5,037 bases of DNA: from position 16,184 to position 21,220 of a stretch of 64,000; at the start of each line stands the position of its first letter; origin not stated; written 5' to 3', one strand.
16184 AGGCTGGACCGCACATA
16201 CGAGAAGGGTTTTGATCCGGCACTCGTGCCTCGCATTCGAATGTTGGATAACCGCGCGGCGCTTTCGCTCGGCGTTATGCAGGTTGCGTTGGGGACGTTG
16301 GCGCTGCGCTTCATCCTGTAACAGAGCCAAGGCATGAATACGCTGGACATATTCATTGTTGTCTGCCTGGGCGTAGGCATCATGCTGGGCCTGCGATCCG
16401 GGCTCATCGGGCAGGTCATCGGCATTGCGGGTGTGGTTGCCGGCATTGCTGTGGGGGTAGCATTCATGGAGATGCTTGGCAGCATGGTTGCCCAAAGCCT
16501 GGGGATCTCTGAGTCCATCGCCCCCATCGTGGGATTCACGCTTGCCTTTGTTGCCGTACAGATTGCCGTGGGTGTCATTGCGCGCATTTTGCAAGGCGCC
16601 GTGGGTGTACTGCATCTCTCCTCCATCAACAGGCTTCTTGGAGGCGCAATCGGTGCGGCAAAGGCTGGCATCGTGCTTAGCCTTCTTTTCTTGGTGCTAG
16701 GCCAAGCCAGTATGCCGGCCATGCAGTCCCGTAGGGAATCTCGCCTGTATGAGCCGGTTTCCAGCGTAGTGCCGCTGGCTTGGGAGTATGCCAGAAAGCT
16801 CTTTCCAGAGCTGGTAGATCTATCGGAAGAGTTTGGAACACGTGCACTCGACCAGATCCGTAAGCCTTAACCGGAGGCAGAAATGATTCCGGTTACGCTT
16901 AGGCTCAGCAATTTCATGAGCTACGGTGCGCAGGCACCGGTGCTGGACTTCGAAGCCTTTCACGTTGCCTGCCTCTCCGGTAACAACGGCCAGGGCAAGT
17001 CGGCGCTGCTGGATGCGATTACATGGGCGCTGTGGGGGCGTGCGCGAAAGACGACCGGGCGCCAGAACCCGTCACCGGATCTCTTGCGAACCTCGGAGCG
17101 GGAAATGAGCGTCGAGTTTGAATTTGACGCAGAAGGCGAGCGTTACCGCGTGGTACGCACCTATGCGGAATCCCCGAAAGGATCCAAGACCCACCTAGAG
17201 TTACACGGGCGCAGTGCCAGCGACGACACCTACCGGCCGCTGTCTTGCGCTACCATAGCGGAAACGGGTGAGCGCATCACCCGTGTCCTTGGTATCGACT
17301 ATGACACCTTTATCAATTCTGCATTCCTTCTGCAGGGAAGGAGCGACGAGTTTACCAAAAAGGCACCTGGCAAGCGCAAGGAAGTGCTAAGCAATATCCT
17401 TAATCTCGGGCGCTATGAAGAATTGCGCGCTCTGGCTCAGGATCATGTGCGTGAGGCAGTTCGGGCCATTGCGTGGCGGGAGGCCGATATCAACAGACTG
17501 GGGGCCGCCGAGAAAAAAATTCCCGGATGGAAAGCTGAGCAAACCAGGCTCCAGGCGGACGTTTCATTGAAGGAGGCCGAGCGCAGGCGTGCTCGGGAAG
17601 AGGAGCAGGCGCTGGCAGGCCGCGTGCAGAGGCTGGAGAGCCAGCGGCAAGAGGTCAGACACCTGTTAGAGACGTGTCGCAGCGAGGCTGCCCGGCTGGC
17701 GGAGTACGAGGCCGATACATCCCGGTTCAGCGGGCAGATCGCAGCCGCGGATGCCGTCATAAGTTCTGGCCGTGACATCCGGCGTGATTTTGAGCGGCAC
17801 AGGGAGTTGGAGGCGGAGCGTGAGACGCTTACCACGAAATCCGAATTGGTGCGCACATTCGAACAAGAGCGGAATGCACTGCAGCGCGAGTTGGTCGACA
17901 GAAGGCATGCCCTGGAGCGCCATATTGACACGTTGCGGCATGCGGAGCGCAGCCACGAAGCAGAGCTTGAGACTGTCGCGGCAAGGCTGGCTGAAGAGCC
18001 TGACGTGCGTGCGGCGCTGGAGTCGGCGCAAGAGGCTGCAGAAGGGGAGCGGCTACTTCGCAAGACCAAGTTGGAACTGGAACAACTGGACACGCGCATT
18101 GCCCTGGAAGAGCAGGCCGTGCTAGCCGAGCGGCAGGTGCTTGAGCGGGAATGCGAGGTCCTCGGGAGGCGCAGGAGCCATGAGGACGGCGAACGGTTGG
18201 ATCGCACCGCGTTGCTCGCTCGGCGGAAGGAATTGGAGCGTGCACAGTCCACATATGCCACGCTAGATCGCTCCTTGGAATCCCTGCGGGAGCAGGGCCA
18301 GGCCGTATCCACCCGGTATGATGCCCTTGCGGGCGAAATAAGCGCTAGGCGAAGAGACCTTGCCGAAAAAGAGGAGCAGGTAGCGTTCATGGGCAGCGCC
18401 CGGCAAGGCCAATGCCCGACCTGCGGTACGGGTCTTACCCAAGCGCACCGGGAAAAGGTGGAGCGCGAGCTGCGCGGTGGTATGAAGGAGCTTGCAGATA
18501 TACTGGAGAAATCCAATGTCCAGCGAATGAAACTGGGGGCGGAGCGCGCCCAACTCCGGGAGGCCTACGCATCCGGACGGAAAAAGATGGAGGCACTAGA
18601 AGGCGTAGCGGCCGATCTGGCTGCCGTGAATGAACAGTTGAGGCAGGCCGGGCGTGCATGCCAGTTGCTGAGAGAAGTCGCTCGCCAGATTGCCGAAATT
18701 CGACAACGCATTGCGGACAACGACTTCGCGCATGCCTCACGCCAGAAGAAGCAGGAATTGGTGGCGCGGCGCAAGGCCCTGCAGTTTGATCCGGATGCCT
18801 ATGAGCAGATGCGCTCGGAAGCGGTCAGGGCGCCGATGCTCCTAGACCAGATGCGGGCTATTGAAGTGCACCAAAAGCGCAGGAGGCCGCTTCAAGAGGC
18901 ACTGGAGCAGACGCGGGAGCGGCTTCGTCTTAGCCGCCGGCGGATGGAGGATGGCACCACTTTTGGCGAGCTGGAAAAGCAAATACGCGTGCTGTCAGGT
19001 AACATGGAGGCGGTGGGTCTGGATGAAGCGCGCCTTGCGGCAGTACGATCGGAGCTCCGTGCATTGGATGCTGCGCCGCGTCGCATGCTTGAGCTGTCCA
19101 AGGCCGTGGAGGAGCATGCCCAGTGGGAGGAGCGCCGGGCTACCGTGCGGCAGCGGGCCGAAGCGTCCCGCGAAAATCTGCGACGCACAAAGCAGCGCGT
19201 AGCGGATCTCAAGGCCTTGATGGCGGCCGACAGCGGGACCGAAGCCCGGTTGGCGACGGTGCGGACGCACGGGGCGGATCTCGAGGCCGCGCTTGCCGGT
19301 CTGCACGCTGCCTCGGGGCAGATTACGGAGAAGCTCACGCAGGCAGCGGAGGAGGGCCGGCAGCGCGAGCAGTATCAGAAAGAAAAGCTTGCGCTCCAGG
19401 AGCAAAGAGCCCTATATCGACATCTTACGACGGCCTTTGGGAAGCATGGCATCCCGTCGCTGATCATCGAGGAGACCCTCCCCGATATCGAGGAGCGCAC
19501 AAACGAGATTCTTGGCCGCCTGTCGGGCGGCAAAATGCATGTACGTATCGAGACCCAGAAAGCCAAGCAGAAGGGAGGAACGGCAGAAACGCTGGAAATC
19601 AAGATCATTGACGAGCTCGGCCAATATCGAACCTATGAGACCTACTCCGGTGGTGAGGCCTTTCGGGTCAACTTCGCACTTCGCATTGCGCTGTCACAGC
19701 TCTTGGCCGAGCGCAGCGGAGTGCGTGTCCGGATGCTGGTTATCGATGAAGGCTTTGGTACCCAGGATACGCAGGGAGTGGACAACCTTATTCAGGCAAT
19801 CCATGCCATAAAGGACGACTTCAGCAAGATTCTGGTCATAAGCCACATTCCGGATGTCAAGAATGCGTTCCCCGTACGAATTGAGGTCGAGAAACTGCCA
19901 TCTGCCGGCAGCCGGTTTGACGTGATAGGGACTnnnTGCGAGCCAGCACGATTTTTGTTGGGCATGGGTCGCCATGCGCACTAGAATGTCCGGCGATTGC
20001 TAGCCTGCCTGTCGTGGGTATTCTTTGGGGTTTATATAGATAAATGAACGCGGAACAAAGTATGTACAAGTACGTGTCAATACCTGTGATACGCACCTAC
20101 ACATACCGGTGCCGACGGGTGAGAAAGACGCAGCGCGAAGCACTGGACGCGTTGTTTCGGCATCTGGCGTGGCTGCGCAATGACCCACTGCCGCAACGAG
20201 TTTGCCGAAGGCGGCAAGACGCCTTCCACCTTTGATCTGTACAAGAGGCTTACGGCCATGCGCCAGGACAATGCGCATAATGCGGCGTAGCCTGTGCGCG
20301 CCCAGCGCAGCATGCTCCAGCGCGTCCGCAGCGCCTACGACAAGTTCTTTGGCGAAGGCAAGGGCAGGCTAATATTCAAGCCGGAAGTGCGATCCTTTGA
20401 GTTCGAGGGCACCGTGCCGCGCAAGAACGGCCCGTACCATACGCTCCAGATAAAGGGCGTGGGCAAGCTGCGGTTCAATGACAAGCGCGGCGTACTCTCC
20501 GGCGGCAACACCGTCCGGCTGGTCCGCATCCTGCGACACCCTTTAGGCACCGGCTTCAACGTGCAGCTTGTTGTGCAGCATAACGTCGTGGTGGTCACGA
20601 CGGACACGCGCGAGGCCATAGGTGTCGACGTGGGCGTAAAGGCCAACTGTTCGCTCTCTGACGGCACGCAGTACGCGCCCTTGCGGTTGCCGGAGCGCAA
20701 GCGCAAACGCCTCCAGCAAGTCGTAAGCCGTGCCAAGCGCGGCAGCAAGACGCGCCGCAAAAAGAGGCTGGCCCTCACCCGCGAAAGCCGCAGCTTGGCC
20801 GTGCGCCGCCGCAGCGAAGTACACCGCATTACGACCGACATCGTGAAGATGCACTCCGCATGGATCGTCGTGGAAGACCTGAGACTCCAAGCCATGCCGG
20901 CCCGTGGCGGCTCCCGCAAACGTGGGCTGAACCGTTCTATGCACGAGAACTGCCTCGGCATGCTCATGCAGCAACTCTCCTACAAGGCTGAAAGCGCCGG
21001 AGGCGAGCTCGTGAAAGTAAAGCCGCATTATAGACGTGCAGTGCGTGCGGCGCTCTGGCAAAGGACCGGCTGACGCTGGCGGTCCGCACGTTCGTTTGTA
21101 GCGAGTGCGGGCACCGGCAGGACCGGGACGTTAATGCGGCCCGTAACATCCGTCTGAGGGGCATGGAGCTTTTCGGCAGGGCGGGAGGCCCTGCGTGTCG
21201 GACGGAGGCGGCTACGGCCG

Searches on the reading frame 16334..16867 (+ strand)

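Call 60: search_protein_families(library=ncbifam, proteins=[window:16334-16867:+], max_evalue=0.001)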
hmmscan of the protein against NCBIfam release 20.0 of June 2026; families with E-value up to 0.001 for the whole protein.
window:16334-16867:+ (178 aa): 1 family
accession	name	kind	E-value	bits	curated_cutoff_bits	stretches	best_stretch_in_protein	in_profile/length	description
NF033740.0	MarP_fam_protase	equivalog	4.2e-13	49.1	250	1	4-162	1-158/390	MarP family serine protease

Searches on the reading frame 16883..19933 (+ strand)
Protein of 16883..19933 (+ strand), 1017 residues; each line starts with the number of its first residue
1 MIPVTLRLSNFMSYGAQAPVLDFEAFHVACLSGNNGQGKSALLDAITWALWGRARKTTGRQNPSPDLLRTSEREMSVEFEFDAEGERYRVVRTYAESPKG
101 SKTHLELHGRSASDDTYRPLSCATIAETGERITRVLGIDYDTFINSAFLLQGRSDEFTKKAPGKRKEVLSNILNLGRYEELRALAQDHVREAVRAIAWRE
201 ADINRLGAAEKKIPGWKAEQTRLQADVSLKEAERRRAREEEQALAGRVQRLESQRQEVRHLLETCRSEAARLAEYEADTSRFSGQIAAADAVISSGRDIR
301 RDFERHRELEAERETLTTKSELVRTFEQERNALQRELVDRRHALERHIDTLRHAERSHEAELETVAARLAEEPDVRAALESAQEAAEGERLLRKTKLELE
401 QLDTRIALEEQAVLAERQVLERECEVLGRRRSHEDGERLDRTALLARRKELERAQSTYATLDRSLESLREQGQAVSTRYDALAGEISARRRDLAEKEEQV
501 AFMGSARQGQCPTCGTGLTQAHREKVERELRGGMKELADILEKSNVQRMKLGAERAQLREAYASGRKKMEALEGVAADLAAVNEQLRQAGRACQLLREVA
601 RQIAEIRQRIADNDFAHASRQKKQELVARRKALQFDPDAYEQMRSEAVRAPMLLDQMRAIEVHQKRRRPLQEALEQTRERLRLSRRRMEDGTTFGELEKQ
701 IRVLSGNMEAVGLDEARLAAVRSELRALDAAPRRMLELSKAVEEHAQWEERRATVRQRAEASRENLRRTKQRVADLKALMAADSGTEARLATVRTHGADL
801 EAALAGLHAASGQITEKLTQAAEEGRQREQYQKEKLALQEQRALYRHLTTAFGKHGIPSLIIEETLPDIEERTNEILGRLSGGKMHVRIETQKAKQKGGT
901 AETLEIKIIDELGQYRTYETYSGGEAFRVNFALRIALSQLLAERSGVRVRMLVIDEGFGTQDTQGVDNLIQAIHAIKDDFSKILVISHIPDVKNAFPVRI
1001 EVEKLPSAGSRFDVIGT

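Call 14: search_protein_families(library=pfam, proteins=[window:16883-19933:+], max_evalue=0.001)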
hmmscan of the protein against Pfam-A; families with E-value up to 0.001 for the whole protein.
window:16883-19933:+ (1017 aa): 4 families
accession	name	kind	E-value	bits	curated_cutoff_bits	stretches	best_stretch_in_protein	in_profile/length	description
PF13476.12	AAA_23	-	1e-20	75.7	27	1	6-226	2-176/201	AAA domain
PF02463.25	SMC_N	-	1.5e-10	41.4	40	1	5-992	4-201/220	RecF/RecN/SMC N terminal domain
PF13558.12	SbcC_Walker_B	-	1e-09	38.9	27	1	907-974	15-89/90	SbcC/RAD50-like, Walker B motif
PF13555.12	AAA_29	-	0.00018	21.6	27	1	21-54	17-50/61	P-loop containing region of AAA domain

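Call 35: find_encoding_contigs(protein=window:16883-19933:+, flank=2000, max_places=3)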
Protein window:16883-19933:+ (1017 aa): no gene with exactly this product is on record in the collection.

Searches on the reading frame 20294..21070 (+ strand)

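Call 14: search_protein_families(library=pfam, proteins=[window:20294-21070:+], max_evalue=0.001)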
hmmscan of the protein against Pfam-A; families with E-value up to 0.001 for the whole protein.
window:20294-21070:+ (259 aa): 1 family
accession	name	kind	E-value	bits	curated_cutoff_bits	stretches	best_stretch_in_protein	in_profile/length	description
PF01385.25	OrfB_IS605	-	7e-10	39.6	30.5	1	92-201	2-116/120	Probable transposase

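Call 60: search_protein_families(library=ncbifam, proteins=[window:20294-21070:+], max_evalue=0.001)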
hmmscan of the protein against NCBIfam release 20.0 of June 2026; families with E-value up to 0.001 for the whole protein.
window:20294-21070:+ (259 aa): 6 families
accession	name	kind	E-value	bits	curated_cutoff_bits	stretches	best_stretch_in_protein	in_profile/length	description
NF040570.1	guided_TnpB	subfamily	9.5e-31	107.4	100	1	7-246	77-344/389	RNA-guided endonuclease TnpB family protein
NF038281.1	IS200_TnpB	exception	5.2e-23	81.8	425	1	5-246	76-312/360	IS200/IS605 family element RNA-guided endonuclease TnpB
NF038280.1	IS607_TnpB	exception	7.1e-19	68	350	1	89-240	185-341/431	IS607 family element RNA-guided endonuclease TnpB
NF038192.1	V_cas_c2c8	exception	4.5e-18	65.6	350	1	50-246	208-442/457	type V CRISPR-associated protein C2c8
TIGR01766.2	TIGR01766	domain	1.6e-08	34.9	32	1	176-246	9-80/82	IS200/IS605 family accessory protein TnpB-related protein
NF049972.1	CRISPR_Cas12f2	exception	1.2e-06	27.6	450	1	91-246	312-471/524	type V CRISPR-associated effector Cas12f2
